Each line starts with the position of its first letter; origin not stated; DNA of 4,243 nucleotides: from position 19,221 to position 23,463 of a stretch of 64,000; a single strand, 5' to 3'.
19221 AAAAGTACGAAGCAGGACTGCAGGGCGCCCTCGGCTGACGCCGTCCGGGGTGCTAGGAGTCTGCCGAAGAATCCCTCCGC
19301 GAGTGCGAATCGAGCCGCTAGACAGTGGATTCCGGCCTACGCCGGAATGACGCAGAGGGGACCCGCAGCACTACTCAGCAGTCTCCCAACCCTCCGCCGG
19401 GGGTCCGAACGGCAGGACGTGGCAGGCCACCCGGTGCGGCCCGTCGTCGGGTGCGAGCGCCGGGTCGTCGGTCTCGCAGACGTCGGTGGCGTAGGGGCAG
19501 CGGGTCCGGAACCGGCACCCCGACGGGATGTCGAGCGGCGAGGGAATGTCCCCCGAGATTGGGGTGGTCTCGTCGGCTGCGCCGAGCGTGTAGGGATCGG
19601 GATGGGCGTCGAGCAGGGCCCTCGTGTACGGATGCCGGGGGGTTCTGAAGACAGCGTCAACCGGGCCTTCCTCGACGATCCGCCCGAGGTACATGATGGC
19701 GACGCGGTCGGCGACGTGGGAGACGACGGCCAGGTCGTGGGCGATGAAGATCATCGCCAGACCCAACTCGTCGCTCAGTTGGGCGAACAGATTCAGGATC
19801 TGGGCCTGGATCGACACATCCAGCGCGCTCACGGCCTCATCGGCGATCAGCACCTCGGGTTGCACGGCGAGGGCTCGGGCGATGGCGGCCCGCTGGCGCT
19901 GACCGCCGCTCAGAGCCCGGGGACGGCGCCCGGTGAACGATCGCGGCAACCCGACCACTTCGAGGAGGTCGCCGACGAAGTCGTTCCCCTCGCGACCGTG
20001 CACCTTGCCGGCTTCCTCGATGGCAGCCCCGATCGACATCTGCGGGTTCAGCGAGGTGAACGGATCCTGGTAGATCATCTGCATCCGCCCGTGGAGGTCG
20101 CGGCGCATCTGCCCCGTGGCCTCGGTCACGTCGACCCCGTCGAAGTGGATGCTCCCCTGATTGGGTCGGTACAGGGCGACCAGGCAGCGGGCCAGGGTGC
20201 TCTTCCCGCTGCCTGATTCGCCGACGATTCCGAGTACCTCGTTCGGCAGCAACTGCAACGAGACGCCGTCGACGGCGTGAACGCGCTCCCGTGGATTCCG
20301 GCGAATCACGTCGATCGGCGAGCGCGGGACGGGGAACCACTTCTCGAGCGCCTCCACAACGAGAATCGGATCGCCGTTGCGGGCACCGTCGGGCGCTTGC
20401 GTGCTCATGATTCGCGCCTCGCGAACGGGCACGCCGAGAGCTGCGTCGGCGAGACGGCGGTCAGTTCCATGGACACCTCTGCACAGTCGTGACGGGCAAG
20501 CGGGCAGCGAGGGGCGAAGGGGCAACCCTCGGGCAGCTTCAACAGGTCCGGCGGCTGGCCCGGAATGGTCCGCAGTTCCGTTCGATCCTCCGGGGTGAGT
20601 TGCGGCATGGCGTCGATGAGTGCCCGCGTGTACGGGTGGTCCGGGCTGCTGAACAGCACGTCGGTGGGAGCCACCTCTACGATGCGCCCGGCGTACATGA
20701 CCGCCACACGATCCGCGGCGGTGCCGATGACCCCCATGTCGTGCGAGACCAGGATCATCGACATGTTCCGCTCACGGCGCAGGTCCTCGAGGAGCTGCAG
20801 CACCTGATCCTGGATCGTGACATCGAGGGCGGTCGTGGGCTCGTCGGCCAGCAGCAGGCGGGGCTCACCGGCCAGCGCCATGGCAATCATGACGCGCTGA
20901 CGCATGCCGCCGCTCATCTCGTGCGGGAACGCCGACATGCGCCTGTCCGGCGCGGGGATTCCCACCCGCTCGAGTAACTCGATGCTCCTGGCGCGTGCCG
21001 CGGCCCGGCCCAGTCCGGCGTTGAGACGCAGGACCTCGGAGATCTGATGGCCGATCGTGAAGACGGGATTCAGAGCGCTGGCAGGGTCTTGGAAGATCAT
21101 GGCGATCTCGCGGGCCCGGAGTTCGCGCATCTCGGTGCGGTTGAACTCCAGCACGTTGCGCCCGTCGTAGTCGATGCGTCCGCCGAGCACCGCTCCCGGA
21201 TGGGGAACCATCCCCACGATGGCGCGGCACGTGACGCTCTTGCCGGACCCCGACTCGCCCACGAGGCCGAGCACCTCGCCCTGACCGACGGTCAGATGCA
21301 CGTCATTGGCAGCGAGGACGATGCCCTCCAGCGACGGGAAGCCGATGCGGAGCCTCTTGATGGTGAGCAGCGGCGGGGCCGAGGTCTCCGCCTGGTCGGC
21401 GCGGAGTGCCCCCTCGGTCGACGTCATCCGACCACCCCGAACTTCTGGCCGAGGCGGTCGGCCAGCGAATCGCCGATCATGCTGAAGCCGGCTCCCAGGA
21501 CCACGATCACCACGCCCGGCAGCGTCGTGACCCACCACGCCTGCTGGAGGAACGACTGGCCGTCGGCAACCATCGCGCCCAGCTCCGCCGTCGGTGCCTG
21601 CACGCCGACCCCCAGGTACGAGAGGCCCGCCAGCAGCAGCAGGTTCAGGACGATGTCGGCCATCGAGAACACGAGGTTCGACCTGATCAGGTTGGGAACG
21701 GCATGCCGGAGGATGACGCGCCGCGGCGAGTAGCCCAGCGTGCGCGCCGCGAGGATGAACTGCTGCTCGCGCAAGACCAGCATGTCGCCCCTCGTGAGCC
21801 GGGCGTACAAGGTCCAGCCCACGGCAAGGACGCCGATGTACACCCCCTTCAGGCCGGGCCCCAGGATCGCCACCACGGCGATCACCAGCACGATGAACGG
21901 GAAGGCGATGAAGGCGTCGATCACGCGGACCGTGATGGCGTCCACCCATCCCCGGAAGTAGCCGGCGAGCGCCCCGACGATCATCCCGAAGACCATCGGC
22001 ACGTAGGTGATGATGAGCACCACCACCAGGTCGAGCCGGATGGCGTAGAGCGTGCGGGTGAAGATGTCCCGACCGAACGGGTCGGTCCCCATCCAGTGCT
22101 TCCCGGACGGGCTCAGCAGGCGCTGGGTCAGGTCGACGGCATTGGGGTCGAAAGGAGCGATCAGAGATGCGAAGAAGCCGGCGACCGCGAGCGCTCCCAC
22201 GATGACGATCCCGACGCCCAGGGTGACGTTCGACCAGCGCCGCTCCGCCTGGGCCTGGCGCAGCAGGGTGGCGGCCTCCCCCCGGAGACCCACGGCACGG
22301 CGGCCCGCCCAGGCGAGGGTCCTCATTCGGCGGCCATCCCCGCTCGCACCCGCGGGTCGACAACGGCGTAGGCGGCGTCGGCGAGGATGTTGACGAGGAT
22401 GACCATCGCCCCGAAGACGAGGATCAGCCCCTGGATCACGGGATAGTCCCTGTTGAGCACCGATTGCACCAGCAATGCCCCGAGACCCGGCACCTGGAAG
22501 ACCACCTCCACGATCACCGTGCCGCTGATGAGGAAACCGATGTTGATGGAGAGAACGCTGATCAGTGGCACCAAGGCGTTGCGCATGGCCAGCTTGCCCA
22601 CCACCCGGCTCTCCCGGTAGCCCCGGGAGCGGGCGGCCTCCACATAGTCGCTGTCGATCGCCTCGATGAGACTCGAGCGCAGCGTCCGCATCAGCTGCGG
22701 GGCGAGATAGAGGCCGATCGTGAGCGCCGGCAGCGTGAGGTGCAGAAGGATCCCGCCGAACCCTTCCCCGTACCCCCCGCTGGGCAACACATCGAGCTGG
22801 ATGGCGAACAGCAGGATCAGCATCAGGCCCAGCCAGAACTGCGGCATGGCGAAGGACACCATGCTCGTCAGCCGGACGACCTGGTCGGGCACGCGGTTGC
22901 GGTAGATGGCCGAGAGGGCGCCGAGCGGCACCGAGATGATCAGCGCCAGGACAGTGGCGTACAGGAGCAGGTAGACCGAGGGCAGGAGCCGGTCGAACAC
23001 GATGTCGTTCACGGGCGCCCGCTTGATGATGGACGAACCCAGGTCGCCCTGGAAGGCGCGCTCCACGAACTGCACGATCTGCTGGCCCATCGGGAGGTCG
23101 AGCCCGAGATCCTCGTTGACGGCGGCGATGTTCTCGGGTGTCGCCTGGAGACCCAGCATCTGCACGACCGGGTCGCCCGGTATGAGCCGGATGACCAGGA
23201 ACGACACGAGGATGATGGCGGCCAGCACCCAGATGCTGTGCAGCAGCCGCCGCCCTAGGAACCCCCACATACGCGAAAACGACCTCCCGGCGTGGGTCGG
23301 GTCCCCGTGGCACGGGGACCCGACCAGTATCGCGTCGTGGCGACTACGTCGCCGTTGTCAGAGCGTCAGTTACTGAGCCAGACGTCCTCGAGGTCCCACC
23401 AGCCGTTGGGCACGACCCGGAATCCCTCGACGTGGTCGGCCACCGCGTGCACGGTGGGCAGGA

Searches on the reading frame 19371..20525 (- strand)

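Call 41: search_protein_families(library=pfam, proteins=[window:19371-20525:-], max_evalue=0.00001)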
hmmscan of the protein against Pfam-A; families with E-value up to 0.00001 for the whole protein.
window:19371-20525:- (384 aa): 3 families
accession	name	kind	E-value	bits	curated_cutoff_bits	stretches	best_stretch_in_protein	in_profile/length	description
PF00005.33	ABC_tran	-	2.9e-31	109.3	25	1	86-232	2-136/137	ABC transporter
PF08352.17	oligo_HPY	-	1.1e-18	67.8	27.1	1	284-350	1-65/65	Oligopeptide/dipeptide transporter, C-terminal region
PF13401.12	AAA_22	-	3.1e-07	31.2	27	1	99-262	9-122/130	AAA domain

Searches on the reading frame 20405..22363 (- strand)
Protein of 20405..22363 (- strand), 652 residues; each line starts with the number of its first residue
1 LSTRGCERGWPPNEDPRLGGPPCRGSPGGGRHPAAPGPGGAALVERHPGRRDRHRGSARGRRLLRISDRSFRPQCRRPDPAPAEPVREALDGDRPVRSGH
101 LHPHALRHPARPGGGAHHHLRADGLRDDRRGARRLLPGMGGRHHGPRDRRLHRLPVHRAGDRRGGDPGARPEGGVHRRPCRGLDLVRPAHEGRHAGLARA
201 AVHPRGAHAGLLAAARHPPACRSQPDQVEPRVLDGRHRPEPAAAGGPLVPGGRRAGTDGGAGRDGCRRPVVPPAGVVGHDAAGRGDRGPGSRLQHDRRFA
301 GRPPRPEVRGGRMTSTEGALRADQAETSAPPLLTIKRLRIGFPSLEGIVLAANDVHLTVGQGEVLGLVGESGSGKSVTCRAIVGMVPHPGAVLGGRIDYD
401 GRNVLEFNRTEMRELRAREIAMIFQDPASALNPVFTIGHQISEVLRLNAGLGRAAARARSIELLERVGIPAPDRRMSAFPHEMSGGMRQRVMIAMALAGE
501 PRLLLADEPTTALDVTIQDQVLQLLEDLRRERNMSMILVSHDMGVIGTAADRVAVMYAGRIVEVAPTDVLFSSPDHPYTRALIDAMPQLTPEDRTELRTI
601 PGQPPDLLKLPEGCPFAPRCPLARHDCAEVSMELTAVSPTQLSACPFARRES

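Call 41: search_protein_families(library=pfam, proteins=[window:20405-22363:-], max_evalue=0.00001)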
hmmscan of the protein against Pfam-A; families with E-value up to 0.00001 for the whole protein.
window:20405-22363:- (652 aa): 2 families
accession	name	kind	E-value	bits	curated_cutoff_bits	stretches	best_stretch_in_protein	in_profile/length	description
PF00005.33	ABC_tran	-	2.2e-29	103.3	25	1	353-511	2-137/137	ABC transporter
PF08352.17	oligo_HPY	-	2.7e-23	82.6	27.1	1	562-627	1-65/65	Oligopeptide/dipeptide transporter, C-terminal region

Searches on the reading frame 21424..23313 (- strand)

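Call 41: search_protein_families(library=pfam, proteins=[window:21424-23313:-], max_evalue=0.00001)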
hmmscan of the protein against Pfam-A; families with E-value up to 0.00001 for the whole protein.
window:21424-23313:- (629 aa): 1 family
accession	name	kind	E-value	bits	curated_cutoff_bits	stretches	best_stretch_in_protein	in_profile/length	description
PF00528.27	BPD_transp_1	-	1.7e-22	80.5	26.4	1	443-624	1-181/184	Binding-protein-dependent transport system inner membrane component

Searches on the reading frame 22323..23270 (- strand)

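Call 41: search_protein_families(library=pfam, proteins=[window:22323-23270:-], max_evalue=0.00001)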
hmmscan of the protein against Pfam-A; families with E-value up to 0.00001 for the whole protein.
window:22323-23270:- (315 aa): 2 families
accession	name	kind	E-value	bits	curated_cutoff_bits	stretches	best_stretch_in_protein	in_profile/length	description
PF00528.27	BPD_transp_1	-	6.6e-41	140.5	26.4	1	114-309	2-183/184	Binding-protein-dependent transport system inner membrane component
PF19300.4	BPD_transp_1_N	-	4.7e-11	43.3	23.8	1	1-76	1-76/114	Binding-prot-dependent transport system membrane comp, N-term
